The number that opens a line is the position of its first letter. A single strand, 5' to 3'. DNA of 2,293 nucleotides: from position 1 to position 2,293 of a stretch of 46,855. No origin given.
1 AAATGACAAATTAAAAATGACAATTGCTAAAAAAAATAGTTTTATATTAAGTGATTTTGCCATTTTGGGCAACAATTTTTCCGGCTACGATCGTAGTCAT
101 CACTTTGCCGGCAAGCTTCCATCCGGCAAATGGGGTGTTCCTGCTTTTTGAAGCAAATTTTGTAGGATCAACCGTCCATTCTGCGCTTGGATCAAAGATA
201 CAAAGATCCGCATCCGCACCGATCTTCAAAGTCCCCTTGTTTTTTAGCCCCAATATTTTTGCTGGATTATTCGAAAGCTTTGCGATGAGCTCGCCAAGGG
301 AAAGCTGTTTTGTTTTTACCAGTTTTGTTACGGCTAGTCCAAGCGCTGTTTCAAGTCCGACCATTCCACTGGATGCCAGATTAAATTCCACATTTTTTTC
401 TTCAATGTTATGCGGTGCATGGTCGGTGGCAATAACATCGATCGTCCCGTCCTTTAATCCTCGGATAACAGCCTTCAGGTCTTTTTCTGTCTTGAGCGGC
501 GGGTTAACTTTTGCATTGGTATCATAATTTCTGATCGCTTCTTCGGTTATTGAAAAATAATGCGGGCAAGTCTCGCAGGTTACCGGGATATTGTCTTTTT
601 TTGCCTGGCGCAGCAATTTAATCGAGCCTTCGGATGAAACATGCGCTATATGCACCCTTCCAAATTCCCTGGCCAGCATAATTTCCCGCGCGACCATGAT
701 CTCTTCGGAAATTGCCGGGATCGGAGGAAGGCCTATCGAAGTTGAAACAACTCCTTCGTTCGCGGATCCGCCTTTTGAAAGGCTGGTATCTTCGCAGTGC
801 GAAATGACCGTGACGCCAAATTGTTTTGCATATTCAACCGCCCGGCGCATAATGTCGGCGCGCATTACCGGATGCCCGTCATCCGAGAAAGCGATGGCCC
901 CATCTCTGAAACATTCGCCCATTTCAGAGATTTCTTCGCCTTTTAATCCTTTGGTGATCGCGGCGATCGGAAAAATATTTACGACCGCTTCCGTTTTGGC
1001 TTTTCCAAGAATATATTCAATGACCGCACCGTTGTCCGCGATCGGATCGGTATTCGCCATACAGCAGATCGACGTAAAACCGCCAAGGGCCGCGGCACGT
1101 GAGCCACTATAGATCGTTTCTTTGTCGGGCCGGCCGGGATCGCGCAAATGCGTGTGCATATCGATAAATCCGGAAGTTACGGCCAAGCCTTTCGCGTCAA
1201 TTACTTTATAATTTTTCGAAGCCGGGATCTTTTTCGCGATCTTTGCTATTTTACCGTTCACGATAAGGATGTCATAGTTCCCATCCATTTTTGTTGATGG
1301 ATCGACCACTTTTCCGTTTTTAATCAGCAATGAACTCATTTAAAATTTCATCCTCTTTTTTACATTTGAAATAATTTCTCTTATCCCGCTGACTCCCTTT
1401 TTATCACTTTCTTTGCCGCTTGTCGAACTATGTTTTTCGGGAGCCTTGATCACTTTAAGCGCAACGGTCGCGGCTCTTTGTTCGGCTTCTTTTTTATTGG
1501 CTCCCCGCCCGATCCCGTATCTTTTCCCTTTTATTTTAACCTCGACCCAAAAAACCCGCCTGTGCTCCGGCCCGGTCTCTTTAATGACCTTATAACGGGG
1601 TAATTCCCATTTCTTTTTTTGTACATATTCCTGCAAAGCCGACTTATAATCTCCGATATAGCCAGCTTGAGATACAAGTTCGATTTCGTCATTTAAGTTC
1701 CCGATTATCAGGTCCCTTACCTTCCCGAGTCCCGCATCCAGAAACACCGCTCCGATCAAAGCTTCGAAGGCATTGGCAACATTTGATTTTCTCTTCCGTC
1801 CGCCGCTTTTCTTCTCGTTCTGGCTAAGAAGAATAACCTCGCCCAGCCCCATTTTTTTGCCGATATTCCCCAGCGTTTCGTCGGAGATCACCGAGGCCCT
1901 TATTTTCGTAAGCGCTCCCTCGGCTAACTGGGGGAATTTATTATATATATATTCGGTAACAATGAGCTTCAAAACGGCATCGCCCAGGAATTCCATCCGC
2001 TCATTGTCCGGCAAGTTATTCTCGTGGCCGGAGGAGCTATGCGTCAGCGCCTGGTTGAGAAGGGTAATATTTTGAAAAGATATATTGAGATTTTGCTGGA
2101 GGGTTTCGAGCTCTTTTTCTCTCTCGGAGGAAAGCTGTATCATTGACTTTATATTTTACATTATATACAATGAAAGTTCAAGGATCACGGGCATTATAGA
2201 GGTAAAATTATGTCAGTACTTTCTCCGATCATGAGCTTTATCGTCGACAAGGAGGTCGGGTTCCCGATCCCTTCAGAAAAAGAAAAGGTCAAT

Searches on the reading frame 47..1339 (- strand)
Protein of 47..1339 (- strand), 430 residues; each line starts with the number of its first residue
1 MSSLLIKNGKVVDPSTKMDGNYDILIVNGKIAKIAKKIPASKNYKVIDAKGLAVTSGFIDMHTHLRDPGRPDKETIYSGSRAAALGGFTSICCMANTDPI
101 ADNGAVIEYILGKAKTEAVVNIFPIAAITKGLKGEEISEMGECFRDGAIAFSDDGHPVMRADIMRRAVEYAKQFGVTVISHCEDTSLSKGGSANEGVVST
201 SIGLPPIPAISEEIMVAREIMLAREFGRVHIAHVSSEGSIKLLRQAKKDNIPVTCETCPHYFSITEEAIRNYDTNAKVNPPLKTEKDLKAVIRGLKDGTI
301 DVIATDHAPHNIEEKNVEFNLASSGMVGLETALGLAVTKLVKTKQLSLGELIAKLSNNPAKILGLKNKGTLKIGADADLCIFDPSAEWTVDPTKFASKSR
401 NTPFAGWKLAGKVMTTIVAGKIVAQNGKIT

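Call 7: search_protein_families(library=ncbifam, proteins=[window:47-1339:-], max_evalue=0.00001)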
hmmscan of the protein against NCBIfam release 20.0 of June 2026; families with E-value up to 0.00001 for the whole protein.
window:47-1339:- (430 aa): 57 families (the best 25 are shown)
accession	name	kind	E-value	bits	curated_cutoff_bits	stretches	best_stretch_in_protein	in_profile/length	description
NF006845.0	PRK09357.2-6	equivalog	1.6e-154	514.7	728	1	3-426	2-427/428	dihydroorotase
NF006844.0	PRK09357.2-5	equivalog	5.5e-143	477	701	1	1-424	1-420/422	dihydroorotase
NF006836.0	PRK09357.1-1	equivalog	7.5e-140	466.4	538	1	4-429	4-429/432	dihydroorotase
NF006843.0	PRK09357.2-4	equivalog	2.4e-138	461.6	786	1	4-427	3-423/431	dihydroorotase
NF006839.0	PRK09357.1-4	equivalog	4.3e-137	457.2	576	1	4-425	2-421/422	dihydroorotase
NF006837.0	PRK09357.1-2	equivalog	5.6e-133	443.6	575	1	4-428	3-426/428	dihydroorotase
TIGR00857.1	pyrC_multi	subfamily_domain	2.3e-131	438.6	279.05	1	22-426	6-411/412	dihydroorotase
NF006558.0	PRK09059.1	equivalog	4.1e-120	401.2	645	1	2-424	3-427/430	dihydroorotase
NF006841.0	PRK09357.2-2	equivalog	4.6e-117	391.2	640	1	10-425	8-418/421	dihydroorotase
NF006842.0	PRK09357.2-3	equivalog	1.5e-114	383.1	695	1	3-424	2-438/440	dihydroorotase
NF005791.0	PRK07627.1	equivalog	1.6e-111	373.3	442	1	4-424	3-422/425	dihydroorotase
NF006838.0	PRK09357.1-3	equivalog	9.9e-100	334.3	644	1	4-425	3-422/423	dihydroorotase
NF005614.0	PRK07369.1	equivalog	3.8e-94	315.9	456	1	3-418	3-418/419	dihydroorotase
NF002668.0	PRK02382.1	equivalog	8.4e-81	271.9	452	1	1-428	3-415/436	dihydroorotase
TIGR03178.1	allantoinase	equivalog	1.1e-75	255.1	357.85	1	4-429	2-430/441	allantoinase AllB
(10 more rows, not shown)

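Call 31: find_encoding_contigs(protein=window:47-1339:-, flank=10000, max_places=2)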
Protein window:47-1339:- (430 aa): 2 contigs read that carry it; 2 places shown.
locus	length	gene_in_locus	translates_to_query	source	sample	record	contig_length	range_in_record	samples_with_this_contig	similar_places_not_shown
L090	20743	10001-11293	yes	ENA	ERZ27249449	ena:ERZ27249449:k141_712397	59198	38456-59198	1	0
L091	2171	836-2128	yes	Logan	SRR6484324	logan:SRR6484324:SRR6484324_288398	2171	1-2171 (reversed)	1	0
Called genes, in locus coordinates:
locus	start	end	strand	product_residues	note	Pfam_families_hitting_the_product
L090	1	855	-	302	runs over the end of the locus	PF01745:IPT (weak), PF01715:IPPT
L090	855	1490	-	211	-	PF04298:Zn_peptidase_2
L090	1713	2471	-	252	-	PF13353:Fer4_12 (weak), PF04055:Radical_SAM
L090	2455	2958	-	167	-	PF00694:Aconitase_C, PF06434:Aconitase_2_N (faint)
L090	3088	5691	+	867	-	-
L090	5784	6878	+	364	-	-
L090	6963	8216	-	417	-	PF00330:Aconitase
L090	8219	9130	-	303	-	PF13174:TPR_6 (faint), PF13428:TPR_14 (faint), PF13432:TPR_16 (faint), PF14559:TPR_19 (faint)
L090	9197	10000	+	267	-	PF22935:RM44_endonuclase, PF14622:Ribonucleas_3_3, PF00636:Ribonuclease_3, PF00035:dsrm, PF14709:DND1_DSRM (weak)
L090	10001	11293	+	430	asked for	PF01979:Amidohydro_1, PF07969:Amidohydro_3 (weak), PF12890:DHOase, PF07969:Amidohydro_3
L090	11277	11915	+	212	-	PF13620:CarboxypepD_reg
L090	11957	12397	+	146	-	-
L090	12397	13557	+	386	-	PF07660:STN (weak), PF03958:Secretin_N (weak), PF00263:Secretin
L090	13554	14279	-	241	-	PF27030:AbpE_bact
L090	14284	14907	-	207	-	PF00475:IGPD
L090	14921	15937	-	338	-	PF05496:RuvB_N, PF00004:AAA, PF00910:RNA_helicase (faint), PF07728:AAA_5 (weak), PF17864:AAA_lid_4, PF05491:WHD_RuvB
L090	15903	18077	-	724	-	PF00515:TPR_1 (faint), PF07719:TPR_2 (faint), PF13181:TPR_8 (faint), PF13525:YfiO (weak), PF13174:TPR_6 (weak), PF09976:TPR_21 (weak), PF13432:TPR_16 (weak), PF01464:SLT, +4 more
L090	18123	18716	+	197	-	PF01728:FtsJ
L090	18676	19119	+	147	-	-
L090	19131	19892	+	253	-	PF01513:NAD_kinase, PF20143:NAD_kinase_C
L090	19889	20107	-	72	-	-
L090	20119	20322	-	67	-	-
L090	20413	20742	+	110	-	?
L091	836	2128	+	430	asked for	PF01979:Amidohydro_1, PF07969:Amidohydro_3 (weak), PF12890:DHOase, PF07969:Amidohydro_3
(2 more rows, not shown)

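Call 76: search_protein_families(library=pfam, proteins=[L090:20119-20322:-, L090:19889-20107:-], max_evalue=0.1)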
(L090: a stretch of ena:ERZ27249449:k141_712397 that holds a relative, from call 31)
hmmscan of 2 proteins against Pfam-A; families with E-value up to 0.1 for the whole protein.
L090:20119-20322:- (67 aa): 0 families

L090:19889-20107:- (72 aa): 0 families

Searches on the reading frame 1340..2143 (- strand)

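Call 7: search_protein_families(library=ncbifam, proteins=[window:1340-2143:-], max_evalue=0.00001)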
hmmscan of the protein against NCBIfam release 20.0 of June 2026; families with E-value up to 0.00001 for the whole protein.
window:1340-2143:- (267 aa): 2 families
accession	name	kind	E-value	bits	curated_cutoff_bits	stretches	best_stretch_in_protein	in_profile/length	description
TIGR02191.1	RNaseIII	equivalog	1.1e-74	250.7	166.25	1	15-230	1-217/219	ribonuclease III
TIGR04238.1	seadorna_dsRNA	equivalog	1.9e-08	34.3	125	1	166-230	2-65/201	seadornavirus double-stranded RNA-binding protein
